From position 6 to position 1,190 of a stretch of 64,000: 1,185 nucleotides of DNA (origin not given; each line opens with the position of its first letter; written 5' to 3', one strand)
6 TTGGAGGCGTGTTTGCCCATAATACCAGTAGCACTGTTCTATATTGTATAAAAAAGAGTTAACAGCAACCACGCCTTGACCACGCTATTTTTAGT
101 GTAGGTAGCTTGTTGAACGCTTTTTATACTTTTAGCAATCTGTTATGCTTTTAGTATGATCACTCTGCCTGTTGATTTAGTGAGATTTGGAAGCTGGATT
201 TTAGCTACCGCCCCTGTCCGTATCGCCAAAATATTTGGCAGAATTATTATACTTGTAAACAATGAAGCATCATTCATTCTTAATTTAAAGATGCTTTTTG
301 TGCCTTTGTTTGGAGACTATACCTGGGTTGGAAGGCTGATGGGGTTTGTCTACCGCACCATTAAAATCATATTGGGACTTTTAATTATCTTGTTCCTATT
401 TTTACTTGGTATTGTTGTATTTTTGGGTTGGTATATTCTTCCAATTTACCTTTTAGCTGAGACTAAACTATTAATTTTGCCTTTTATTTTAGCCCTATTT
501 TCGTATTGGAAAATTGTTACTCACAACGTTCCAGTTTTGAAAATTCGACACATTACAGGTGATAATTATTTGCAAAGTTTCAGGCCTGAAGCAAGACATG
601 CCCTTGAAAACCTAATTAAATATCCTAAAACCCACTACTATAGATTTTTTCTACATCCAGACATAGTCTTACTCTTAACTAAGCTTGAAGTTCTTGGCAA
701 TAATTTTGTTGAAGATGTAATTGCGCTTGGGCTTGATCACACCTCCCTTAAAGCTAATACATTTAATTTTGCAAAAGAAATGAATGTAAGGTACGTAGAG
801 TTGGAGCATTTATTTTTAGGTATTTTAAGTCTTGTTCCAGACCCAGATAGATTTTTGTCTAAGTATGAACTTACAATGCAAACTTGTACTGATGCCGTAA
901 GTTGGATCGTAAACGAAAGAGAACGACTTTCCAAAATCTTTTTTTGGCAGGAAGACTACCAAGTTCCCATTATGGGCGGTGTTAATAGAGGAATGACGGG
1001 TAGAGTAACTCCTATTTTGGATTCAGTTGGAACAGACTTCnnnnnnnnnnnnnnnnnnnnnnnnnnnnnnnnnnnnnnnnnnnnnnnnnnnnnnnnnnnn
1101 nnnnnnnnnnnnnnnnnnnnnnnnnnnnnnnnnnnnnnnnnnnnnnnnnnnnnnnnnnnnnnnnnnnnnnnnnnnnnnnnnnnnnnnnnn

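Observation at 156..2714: Clp/Hsp100 double-AAA+ ATPase with an N-terminal two-helix membrane anchor and no M-domain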

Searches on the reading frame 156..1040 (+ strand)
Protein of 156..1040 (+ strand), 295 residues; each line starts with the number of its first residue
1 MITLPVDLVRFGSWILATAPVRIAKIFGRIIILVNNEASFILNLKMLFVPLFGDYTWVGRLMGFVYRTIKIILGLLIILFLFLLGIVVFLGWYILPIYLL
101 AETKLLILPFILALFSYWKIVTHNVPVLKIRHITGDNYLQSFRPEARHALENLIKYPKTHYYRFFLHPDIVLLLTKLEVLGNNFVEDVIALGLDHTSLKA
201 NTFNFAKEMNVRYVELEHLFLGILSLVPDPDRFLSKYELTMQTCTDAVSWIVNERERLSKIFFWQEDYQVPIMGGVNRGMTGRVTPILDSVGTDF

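Call 8: search_protein_families(library=pfam, proteins=[window:156-1040:+], max_evalue=10)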
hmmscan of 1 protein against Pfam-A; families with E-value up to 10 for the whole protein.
window:156-1040:+ (295 aa): 1 family
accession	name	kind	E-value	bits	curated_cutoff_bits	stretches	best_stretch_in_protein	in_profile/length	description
PF02861.25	Clp_N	-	0.077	13.6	20.7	1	205-224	4-23/53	Clp amino terminal domain, pathogenicity island component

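Call 9: find_homologous_proteins(query=window:156-1040:+, max_evalue=0.001)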
Query window:156-1040:+ (295 aa): 1 proteins with E <= 0.001 among 3004 candidates.
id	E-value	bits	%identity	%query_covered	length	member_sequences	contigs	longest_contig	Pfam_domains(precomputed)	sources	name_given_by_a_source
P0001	2.6e-56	209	41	100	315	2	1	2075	-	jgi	-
